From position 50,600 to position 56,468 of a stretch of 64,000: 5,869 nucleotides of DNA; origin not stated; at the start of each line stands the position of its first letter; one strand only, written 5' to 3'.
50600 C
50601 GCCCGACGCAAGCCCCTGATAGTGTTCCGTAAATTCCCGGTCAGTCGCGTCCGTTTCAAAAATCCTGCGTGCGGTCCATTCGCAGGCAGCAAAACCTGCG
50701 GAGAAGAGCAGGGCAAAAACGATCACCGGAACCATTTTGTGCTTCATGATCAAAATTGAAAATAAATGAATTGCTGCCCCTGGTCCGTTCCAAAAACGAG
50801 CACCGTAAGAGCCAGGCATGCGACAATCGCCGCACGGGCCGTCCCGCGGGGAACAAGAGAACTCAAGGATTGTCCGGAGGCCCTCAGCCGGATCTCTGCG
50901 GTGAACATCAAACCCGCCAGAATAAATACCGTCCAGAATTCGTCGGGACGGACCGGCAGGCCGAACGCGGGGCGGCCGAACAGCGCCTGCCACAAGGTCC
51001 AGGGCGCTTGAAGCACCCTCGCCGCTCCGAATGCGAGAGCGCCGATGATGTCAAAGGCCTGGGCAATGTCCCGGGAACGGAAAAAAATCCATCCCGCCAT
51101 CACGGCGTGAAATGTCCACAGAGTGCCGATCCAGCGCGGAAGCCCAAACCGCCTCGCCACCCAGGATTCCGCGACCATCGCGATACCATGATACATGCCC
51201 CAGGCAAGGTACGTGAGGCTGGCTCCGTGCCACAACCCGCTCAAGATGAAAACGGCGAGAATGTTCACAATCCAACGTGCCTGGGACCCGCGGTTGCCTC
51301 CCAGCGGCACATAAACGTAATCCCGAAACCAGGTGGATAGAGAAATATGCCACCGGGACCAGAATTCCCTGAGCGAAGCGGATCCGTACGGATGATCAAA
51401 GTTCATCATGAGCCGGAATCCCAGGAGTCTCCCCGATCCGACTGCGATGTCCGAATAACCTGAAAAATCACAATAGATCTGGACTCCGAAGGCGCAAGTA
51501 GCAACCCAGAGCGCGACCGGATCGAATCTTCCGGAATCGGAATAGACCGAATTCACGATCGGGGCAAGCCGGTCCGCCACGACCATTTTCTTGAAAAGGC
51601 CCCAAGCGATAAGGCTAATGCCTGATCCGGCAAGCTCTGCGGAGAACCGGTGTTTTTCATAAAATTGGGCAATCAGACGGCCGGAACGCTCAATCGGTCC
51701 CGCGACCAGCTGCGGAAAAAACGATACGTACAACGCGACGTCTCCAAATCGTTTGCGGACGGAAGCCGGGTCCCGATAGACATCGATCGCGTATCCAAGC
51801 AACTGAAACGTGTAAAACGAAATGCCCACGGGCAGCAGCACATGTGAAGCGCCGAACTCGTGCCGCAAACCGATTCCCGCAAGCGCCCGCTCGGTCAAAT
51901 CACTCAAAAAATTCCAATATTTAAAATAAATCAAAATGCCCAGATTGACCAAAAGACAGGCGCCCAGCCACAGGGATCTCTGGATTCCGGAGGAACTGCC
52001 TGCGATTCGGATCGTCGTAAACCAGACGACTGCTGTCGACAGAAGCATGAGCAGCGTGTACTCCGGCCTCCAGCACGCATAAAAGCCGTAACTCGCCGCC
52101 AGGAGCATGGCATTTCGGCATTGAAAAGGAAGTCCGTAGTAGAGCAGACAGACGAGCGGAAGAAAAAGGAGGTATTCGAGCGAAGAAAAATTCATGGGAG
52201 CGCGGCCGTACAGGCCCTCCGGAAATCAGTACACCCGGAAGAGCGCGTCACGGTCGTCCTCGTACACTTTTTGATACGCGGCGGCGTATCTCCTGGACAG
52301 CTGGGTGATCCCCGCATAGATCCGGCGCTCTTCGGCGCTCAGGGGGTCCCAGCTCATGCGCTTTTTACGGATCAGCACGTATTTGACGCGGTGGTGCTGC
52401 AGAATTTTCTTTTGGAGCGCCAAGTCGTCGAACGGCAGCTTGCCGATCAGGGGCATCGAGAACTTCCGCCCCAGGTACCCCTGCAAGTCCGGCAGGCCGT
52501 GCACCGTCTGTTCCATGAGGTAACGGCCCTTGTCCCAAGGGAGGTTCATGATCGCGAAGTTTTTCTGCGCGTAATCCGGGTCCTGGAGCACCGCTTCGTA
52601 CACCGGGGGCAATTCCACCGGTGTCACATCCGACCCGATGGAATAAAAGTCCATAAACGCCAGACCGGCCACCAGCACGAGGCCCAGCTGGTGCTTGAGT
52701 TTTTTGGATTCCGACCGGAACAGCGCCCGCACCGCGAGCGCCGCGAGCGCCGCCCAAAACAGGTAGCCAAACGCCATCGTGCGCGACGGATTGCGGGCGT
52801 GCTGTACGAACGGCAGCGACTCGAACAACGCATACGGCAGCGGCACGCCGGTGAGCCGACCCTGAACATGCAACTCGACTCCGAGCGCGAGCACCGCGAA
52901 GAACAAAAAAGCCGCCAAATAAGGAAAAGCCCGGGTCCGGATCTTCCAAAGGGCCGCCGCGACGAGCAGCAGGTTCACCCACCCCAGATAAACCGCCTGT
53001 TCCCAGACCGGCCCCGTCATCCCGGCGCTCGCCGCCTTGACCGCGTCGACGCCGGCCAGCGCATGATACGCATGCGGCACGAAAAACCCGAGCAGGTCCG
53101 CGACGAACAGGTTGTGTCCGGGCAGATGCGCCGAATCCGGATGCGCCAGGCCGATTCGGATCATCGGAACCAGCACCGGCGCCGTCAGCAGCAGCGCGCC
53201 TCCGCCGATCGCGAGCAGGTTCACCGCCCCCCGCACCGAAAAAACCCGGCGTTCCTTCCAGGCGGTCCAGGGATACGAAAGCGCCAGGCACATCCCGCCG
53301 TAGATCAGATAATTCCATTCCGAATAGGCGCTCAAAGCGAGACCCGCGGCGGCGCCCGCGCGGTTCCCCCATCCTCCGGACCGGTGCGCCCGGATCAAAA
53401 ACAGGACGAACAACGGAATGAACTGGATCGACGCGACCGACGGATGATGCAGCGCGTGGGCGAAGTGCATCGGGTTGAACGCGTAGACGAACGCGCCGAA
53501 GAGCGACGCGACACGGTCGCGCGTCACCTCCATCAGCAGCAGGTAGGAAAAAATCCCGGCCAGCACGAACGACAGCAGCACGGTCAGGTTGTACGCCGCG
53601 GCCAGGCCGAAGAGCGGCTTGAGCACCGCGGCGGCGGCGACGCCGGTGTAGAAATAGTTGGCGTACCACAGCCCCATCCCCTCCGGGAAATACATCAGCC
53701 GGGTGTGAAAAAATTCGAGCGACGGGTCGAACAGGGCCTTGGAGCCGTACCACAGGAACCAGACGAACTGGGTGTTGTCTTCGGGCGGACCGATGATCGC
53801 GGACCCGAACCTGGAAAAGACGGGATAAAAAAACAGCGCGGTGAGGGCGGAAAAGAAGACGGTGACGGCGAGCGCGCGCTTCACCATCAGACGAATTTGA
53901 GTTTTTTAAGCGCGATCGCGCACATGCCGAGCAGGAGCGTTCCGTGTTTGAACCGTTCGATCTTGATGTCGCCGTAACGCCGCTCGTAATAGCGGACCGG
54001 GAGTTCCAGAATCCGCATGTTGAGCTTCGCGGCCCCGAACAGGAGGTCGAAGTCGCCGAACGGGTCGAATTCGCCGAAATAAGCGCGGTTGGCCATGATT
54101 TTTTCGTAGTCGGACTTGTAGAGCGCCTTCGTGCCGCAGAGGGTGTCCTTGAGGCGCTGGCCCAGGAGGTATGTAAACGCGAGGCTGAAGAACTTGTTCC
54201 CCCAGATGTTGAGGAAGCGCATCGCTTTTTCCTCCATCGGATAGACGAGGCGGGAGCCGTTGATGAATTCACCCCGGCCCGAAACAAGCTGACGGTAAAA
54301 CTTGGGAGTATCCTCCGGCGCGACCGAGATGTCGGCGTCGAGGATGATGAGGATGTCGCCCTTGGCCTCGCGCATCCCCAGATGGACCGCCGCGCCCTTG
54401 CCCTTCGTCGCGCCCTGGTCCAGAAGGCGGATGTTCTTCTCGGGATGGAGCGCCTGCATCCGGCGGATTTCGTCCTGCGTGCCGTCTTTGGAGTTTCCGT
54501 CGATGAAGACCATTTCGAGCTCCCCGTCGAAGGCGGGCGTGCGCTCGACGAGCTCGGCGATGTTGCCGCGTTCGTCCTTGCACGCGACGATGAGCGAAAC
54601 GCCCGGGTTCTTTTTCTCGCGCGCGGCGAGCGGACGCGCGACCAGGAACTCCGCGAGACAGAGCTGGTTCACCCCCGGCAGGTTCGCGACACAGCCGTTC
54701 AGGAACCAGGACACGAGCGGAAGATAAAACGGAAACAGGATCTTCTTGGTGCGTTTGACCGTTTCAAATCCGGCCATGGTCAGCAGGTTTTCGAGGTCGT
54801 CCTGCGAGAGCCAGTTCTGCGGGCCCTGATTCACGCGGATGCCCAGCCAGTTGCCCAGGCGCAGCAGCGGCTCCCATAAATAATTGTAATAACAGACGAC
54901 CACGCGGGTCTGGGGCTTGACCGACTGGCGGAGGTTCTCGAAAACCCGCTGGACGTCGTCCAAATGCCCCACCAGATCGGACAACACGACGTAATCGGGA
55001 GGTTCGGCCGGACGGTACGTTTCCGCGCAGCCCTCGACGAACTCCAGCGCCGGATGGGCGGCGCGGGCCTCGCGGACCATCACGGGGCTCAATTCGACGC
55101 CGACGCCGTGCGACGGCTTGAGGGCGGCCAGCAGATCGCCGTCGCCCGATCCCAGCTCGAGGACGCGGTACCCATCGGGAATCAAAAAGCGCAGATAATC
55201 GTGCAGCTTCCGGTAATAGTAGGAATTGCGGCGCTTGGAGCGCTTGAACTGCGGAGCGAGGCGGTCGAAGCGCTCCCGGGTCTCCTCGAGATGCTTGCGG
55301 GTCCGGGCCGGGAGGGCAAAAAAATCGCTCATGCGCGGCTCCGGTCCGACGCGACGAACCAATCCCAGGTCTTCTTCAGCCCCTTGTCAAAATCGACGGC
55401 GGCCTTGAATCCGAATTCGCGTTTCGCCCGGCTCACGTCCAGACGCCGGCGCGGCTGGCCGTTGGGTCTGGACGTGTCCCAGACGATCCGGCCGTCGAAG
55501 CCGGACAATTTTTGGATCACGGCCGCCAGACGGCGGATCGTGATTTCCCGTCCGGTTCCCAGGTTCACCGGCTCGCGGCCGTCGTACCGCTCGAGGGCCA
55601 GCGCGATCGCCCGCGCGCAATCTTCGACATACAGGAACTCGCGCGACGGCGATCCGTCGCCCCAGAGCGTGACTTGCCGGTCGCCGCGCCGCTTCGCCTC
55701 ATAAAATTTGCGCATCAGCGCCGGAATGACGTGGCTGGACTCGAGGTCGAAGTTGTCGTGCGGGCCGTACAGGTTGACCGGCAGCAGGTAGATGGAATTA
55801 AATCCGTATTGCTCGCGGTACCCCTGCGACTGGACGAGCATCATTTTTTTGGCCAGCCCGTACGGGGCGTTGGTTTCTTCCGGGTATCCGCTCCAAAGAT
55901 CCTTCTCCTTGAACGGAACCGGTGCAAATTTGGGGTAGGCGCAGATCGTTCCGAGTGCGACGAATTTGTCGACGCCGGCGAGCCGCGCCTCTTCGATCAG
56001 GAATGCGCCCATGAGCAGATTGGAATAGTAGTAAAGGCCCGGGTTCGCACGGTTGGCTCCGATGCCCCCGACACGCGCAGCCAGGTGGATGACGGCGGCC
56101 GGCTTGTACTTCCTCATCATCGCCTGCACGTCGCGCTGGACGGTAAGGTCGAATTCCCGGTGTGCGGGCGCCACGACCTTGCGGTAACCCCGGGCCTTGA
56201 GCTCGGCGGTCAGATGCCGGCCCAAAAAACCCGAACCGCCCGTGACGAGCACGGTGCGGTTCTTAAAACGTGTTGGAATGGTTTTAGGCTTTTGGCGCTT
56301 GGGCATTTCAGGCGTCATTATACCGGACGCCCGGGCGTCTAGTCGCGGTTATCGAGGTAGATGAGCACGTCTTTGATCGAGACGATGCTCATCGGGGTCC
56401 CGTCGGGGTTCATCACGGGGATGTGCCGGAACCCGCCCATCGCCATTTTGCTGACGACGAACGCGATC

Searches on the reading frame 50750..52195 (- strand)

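Call 49: search_protein_families(library=pfam, proteins=[window:50750-52195:-], max_evalue=0.00001)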
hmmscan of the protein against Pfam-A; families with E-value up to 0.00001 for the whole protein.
window:50750-52195:- (481 aa): 2 families
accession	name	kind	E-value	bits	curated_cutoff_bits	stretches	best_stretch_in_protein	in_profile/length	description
PF03062.24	MBOAT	-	3e-24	86.4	27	1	152-351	83-302/337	MBOAT, membrane-bound O-acyltransferase family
PF13813.11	MBOAT_2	-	3.9e-09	37.1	25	1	266-327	5-68/85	Membrane bound O-acyl transferase family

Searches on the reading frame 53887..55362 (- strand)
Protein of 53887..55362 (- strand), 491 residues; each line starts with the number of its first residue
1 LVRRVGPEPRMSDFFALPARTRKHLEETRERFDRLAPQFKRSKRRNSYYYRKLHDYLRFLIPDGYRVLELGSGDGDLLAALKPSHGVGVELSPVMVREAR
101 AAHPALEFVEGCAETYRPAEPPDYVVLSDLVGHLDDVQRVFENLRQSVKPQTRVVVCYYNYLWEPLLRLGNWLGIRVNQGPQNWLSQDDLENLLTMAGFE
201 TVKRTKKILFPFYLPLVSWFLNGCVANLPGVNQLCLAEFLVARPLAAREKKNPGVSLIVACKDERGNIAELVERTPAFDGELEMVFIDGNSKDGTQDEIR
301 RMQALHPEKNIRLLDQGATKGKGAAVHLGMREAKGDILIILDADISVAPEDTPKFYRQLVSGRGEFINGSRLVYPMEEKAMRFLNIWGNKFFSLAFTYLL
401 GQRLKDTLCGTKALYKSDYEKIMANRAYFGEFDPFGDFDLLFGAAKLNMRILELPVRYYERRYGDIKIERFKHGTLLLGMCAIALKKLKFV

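Call 49: search_protein_families(library=pfam, proteins=[window:53887-55362:-], max_evalue=0.00001)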
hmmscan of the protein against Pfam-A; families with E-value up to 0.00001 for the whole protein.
window:53887-55362:- (491 aa): 9 families
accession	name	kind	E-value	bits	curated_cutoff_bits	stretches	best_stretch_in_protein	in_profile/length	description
PF13489.12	Methyltransf_23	-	4.4e-22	79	27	1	46-202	5-162/164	Methyltransferase domain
PF00535.33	Glycos_transf_2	-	5.3e-20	72.5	23.3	1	256-411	1-156/168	Glycosyl transferase family 2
PF13649.12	Methyltransf_25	-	1.5e-09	38.8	27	1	67-150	1-95/97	Methyltransferase domain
PF08242.18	Methyltransf_12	-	2.9e-09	38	30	1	68-153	1-97/98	Methyltransferase domain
PF08241.18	Methyltransf_11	-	5.5e-08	33.8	21.2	1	68-155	1-94/95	Methyltransferase domain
PF10111.15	Glyco_tranf_2_2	-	1.1e-06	28.8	27.3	1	259-353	4-100/276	Glycosyltransferase like family 2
PF07021.18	MetW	-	2.4e-06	27.8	21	1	54-200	4-152/193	Methionine biosynthesis protein MetW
PF13847.12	Methyltransf_31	-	5.5e-06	26.6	27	0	63-160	3-113/145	Methyltransferase domain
PF13641.12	Glyco_tranf_2_3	-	6.3e-06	26.8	27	0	253-359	1-110/230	Glycosyltransferase like family 2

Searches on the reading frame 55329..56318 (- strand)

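Call 49: search_protein_families(library=pfam, proteins=[window:55329-56318:-], max_evalue=0.00001)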
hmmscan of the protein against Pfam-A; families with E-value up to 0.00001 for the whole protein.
window:55329-56318:- (329 aa): 4 families
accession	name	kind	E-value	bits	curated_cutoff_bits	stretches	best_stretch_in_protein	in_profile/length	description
PF01370.27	Epimerase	-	4.7e-59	200.1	20.9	1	23-254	1-240/240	NAD dependent epimerase/dehydratase family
PF16363.11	GDP_Man_Dehyd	-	2e-28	100.3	27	1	55-317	58-332/332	GDP-mannose 4,6 dehydratase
PF04321.23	RmlD_sub_bind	-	4.4e-09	36.3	27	1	22-81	2-60/287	RmlD substrate binding domain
PF02719.21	Polysacc_synt_2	-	7.9e-06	25.7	20.2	0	59-124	64-128/293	Polysaccharide biosynthesis protein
